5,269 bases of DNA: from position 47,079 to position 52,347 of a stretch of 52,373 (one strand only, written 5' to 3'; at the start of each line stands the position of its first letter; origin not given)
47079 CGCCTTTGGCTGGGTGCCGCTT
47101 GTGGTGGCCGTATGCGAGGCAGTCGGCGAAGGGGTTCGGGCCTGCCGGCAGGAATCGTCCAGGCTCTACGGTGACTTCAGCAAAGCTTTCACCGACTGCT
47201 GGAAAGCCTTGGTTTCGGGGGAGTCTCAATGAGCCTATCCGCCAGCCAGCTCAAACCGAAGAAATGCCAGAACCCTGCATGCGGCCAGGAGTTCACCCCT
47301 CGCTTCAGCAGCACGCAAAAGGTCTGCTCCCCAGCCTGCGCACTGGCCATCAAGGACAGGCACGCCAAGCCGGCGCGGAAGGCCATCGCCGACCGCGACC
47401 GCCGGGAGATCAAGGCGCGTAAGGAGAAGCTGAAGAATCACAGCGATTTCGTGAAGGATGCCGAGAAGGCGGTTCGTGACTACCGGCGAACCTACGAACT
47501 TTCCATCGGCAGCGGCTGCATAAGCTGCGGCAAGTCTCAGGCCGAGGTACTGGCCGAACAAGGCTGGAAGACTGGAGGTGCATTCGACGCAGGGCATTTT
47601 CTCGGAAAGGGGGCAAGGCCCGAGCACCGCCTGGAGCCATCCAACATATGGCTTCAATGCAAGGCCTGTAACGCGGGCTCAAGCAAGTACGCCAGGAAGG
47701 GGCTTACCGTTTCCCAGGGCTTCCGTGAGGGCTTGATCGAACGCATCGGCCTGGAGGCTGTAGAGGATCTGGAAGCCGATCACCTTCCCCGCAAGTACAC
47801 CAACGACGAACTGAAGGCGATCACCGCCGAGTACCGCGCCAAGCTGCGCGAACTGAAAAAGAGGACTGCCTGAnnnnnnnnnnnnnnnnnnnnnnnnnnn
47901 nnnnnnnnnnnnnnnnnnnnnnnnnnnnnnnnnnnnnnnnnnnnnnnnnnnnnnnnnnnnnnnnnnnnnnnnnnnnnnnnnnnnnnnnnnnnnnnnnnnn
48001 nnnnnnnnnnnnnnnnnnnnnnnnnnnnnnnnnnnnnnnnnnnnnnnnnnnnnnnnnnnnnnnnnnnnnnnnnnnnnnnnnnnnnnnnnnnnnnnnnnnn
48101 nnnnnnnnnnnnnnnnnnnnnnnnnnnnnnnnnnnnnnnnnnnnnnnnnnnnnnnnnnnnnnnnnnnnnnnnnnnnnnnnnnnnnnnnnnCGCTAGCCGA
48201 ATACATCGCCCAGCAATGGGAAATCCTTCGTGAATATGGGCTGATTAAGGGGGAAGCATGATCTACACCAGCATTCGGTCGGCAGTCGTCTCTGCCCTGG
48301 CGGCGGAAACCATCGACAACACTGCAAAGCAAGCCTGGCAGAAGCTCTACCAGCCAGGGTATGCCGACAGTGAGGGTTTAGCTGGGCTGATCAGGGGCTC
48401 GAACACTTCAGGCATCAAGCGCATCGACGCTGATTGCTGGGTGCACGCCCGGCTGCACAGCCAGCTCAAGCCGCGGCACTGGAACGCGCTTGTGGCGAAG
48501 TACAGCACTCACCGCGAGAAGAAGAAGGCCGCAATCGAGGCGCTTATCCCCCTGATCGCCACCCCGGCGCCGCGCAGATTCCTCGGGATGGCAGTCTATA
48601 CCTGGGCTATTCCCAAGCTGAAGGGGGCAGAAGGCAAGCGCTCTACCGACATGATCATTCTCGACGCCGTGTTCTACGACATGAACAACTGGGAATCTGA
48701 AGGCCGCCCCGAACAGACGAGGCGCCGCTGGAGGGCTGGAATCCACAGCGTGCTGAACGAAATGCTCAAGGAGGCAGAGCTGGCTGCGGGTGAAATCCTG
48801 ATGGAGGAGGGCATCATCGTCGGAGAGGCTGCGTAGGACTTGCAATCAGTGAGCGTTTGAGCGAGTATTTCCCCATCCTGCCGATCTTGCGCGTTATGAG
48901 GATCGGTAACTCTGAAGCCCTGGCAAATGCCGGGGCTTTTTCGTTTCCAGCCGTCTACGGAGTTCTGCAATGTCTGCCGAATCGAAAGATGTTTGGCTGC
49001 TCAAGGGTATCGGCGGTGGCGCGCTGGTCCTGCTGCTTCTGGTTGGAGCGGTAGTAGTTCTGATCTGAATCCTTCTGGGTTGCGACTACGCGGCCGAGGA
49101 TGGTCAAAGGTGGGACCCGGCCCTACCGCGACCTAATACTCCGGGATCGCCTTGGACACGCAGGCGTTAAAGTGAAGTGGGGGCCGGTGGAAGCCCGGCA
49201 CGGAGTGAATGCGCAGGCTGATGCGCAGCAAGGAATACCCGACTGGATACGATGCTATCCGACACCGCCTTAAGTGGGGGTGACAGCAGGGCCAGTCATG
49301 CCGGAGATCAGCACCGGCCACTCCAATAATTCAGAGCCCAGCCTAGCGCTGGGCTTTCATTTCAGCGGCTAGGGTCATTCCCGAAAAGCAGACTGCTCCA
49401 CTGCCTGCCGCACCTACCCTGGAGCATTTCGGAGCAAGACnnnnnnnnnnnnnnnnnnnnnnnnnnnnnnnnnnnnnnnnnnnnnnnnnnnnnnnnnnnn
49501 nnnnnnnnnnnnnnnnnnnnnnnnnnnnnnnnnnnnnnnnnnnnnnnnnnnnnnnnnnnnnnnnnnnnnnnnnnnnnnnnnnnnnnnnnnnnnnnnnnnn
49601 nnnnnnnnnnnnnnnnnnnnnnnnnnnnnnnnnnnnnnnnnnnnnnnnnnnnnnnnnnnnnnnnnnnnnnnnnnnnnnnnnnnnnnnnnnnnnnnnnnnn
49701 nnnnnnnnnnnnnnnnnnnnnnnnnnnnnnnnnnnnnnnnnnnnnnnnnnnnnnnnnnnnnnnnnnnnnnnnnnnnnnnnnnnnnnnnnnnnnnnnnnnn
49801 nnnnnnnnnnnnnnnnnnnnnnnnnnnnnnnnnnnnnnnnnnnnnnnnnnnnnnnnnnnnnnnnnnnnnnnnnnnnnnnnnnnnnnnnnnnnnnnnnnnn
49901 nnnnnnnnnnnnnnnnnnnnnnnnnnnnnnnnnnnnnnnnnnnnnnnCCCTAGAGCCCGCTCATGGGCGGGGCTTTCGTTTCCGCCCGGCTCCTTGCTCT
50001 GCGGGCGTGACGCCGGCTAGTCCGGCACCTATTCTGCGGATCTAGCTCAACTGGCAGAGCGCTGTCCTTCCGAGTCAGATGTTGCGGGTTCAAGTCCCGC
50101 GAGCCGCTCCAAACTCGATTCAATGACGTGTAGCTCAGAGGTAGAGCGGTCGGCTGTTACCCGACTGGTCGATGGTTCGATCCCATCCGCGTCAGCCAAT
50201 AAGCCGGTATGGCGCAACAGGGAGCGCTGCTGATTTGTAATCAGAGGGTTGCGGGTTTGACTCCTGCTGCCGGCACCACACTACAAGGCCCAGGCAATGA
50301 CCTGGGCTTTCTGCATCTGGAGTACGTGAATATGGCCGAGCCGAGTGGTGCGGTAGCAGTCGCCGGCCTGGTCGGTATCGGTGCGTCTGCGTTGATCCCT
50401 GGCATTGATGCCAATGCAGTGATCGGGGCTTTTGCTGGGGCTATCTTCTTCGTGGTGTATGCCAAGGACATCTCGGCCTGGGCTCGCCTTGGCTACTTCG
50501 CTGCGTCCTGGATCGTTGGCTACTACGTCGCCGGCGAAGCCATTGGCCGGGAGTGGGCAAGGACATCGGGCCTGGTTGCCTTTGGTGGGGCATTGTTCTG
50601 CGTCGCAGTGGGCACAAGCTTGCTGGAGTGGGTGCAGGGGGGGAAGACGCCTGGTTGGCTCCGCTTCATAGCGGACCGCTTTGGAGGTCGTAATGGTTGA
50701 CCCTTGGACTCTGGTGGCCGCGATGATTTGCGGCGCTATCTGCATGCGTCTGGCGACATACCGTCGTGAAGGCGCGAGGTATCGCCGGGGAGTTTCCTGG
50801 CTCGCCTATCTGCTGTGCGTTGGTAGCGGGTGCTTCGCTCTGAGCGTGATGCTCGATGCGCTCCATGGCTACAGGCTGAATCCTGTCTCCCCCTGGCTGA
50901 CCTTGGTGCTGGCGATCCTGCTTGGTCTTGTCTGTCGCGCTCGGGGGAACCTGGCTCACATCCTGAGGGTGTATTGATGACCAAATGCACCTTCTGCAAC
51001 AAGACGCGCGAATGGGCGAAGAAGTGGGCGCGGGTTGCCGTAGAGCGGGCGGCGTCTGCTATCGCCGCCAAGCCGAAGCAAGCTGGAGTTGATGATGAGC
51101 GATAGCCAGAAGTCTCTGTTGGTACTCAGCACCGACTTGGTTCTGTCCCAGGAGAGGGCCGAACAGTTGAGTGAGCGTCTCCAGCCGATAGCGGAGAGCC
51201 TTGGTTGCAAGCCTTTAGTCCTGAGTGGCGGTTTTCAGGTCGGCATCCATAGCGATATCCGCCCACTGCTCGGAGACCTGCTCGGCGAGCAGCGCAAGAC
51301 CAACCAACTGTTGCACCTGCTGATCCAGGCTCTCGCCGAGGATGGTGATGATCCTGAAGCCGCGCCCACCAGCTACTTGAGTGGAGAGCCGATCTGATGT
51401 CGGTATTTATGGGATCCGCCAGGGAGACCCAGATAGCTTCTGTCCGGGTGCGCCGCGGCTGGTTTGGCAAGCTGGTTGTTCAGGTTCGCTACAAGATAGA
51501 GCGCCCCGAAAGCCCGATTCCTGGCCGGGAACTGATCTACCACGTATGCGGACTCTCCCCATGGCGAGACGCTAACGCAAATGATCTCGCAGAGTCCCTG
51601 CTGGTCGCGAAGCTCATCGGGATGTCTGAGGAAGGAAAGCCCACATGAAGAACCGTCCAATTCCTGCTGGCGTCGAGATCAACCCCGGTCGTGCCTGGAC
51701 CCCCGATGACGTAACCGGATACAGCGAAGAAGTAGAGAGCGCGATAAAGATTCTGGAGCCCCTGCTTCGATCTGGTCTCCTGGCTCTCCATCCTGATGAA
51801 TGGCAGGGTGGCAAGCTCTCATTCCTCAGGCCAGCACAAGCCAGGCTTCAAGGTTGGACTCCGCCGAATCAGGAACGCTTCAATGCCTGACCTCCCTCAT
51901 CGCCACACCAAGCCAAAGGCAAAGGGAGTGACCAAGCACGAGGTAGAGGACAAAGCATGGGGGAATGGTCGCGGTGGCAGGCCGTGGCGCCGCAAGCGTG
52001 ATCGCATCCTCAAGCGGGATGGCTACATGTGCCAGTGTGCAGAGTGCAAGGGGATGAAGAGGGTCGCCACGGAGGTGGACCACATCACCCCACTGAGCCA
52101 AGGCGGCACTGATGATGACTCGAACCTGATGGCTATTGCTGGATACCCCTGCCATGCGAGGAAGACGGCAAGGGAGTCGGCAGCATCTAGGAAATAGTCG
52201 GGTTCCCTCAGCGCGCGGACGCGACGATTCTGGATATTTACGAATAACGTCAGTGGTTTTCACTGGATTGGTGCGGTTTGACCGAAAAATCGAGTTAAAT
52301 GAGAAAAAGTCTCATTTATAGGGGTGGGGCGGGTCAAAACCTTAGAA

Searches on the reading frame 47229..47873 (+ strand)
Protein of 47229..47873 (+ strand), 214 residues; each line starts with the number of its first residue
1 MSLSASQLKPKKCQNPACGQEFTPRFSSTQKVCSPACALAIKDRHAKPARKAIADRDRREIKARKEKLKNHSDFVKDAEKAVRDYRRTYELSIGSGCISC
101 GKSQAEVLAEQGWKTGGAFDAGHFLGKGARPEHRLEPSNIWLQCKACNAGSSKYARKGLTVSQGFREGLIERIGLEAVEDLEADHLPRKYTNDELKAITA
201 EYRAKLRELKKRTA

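Call 48: search_protein_families(library=phrogs, proteins=[window:47229-47873:+], max_evalue=0.001)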
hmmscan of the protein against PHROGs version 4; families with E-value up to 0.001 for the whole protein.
window:47229-47873:+ (214 aa): 5 families
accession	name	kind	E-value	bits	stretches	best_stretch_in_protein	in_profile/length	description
phrog_171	-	DNA, RNA and nucleotide metabolism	5.2e-83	281.2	1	1-214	27-226/452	NinG/ Rap DNA junction specific endonuclease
phrog_5034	-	DNA, RNA and nucleotide metabolism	1.2e-23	84.8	1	63-213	3-134/138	NinG/ Rap DNA junction specific endonuclease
phrog_12986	-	unknown function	2.4e-21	77.3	1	7-144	3-130/130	-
phrog_4916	-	unknown function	5.1e-15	56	1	141-213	2-67/71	-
phrog_1271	-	DNA, RNA and nucleotide metabolism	0.00012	22.6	1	12-205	212-359/361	HNH endonuclease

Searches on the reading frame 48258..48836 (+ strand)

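Call 48: search_protein_families(library=phrogs, proteins=[window:48258-48836:+], max_evalue=0.001)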
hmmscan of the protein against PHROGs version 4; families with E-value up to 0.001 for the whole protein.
window:48258-48836:+ (192 aa): 1 family
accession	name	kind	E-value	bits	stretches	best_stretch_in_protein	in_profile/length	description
phrog_3412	-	unknown function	1.5e-87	293.3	1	1-192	1-188/188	-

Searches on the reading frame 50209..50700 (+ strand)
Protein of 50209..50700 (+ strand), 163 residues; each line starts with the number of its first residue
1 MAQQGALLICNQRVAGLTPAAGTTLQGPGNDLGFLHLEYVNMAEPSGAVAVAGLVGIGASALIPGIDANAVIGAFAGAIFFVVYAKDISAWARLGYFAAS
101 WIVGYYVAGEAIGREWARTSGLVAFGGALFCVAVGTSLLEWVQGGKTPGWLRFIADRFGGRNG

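Call 48: search_protein_families(library=phrogs, proteins=[window:50209-50700:+], max_evalue=0.001)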
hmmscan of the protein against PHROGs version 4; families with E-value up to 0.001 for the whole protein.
window:50209-50700:+ (163 aa): 1 family
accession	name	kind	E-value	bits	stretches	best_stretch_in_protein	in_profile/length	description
phrog_198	-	lysis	6.2e-33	114.4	1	42-155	1-122/125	holin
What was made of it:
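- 50209..50700 (+): Holin ORF, far from the lysin, so the exchange affected the endolysin only. phrog_198 holin, E 6e-33, residues 42-155 (call 48).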

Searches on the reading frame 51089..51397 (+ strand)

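Call 48: search_protein_families(library=phrogs, proteins=[window:51089-51397:+], max_evalue=0.001)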
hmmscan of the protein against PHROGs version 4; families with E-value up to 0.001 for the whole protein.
window:51089-51397:+ (102 aa): 2 families
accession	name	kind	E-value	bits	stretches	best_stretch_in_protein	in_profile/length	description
phrog_9736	-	unknown function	1.4e-30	106.8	1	3-102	14-117/121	-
phrog_2612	-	unknown function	3e-12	47.6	1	58-102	6-65/66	-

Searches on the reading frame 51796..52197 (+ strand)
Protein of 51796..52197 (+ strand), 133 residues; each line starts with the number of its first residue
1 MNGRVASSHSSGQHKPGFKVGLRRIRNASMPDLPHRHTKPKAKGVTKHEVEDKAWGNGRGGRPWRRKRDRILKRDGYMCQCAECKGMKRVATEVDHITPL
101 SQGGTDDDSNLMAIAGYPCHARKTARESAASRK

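Call 48: search_protein_families(library=phrogs, proteins=[window:51796-52197:+], max_evalue=0.001)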
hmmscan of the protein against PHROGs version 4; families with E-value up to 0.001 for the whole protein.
window:51796-52197:+ (133 aa): 22 families
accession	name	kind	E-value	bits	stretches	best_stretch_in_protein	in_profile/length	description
phrog_589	-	DNA, RNA and nucleotide metabolism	1.3e-34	120.5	1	23-132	37-147/179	HNH endonuclease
phrog_2323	-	DNA, RNA and nucleotide metabolism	1.7e-20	74.1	1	48-132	8-92/113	HNH endonuclease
phrog_333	-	DNA, RNA and nucleotide metabolism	3.3e-20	73.7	1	54-132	7-87/138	HNH endonuclease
phrog_144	-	DNA, RNA and nucleotide metabolism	7e-20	72.4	1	38-131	45-140/175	HNH endonuclease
phrog_6050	-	DNA, RNA and nucleotide metabolism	1.1e-14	55.1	1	67-128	302-362/402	HNH endonuclease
phrog_119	-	DNA, RNA and nucleotide metabolism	1.8e-10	41.2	1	61-130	188-261/443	HNH endonuclease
phrog_7785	-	DNA, RNA and nucleotide metabolism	8.5e-10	39.8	1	65-126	59-114/147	HNH endonuclease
phrog_5956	-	DNA, RNA and nucleotide metabolism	3.1e-09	37.6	1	57-129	39-113/138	HNH endonuclease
phrog_4581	-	head and packaging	9.7e-09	36.1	1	63-132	52-117/395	terminase small subunit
phrog_1271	-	DNA, RNA and nucleotide metabolism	2.6e-08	34.7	1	51-127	243-319/361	HNH endonuclease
phrog_14314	-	DNA, RNA and nucleotide metabolism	3.4e-08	35.1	1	66-129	6-67/252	HNH endonuclease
phrog_338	-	DNA, RNA and nucleotide metabolism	2.2e-07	31.6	1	47-129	177-265/340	HNH endonuclease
phrog_2214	-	DNA, RNA and nucleotide metabolism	2.5e-07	31.2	1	65-127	182-240/429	HNH endonuclease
phrog_8660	-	DNA, RNA and nucleotide metabolism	4.5e-07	31.2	1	65-129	113-182/196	HNH endonuclease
phrog_9645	-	DNA, RNA and nucleotide metabolism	7.7e-07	29.9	1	68-126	13-72/168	HNH endonuclease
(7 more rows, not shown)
